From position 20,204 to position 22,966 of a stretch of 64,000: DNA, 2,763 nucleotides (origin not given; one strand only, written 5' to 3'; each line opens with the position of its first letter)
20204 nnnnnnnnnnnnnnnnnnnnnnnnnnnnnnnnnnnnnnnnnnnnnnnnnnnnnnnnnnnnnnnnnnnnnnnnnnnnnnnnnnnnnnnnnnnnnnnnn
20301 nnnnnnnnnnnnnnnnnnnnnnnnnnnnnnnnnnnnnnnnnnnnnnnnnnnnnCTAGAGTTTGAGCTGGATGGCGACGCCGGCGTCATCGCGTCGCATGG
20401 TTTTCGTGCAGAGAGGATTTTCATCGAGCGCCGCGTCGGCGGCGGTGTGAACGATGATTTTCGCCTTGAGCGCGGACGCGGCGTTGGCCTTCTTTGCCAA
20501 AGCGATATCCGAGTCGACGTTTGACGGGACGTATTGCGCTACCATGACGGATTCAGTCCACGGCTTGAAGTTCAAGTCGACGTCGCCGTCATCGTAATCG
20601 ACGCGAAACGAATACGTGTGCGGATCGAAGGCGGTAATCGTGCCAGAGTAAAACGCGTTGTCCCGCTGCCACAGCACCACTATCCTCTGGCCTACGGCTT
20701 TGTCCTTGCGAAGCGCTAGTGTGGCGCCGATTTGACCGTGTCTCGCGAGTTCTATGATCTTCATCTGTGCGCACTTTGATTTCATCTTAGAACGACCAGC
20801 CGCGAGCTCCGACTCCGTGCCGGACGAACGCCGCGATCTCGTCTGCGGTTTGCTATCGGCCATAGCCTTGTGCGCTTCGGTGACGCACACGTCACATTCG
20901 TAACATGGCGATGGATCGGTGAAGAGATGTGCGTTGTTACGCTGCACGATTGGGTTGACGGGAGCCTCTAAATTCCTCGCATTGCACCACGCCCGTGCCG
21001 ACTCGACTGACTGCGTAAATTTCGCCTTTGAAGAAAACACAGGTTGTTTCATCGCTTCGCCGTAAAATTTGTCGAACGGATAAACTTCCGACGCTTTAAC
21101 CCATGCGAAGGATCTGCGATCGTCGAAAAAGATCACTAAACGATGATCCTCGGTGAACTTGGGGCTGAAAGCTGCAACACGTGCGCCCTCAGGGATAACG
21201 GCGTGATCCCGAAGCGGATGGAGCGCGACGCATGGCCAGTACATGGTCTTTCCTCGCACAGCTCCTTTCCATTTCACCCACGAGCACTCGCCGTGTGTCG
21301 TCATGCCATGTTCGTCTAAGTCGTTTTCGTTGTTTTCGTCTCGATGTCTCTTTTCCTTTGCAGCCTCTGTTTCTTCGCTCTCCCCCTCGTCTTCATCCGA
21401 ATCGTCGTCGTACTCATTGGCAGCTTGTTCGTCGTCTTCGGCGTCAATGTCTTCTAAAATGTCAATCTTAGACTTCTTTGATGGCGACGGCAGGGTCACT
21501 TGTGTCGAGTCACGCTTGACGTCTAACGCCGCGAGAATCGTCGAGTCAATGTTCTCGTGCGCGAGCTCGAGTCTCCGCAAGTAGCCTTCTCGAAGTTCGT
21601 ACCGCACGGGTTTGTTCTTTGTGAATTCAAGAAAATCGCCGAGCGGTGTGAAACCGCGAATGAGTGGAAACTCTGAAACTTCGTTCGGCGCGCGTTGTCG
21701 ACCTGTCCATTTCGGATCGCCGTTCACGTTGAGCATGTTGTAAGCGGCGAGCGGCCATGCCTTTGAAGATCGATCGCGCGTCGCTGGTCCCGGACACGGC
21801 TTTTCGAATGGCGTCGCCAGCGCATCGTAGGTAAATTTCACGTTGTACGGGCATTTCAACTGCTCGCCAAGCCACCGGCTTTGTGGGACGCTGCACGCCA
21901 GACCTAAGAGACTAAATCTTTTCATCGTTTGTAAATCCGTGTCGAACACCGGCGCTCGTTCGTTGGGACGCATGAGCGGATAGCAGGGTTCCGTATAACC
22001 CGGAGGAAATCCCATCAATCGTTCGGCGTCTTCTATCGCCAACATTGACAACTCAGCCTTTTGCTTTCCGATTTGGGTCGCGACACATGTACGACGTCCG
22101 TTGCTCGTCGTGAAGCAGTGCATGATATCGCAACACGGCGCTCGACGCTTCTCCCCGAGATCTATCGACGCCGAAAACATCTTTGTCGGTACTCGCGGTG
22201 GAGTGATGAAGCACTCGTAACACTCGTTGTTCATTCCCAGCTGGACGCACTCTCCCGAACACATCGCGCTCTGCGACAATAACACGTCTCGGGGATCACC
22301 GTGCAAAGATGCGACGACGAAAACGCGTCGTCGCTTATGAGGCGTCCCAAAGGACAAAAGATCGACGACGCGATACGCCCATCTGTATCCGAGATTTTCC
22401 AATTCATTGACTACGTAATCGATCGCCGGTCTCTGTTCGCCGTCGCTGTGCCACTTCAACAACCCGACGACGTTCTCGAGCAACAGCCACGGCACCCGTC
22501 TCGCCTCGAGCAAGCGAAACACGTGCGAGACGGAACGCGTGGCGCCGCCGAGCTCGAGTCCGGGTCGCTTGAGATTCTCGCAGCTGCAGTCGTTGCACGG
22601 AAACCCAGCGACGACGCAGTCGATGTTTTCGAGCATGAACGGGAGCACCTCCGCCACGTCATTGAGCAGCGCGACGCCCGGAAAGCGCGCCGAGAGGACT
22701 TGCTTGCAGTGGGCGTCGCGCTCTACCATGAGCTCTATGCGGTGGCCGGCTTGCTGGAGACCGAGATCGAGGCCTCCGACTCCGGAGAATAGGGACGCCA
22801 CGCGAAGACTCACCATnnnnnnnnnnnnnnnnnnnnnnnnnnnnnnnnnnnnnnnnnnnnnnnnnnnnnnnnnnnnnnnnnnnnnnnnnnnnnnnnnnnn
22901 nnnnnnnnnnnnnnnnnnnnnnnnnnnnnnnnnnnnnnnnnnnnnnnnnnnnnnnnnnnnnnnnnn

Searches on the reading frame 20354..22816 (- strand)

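Call 32: search_protein_families(library=pfam, proteins=[window:20354-22816:-], max_evalue=0.01)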
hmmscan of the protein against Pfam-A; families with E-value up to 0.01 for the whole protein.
window:20354-22816:- (820 aa): 4 families
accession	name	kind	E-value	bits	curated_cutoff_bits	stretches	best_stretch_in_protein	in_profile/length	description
PF00145.23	DNA_methylase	-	7.6e-30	104.9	22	1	5-173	2-164/324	C-5 cytosine-specific DNA methylase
PF21743.3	PTM_DIR17_Tudor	-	9.8e-07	28.9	27.2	1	720-747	11-37/48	PTM/DIR17-like, Tudor domain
PF18359.7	Tudor_5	-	2.1e-05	24.6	31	1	708-746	3-46/53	Histone methyltransferase Tudor domain 1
PF00855.23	PWWP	-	6.2e-05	23.9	25.6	1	521-610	9-91/93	PWWP domain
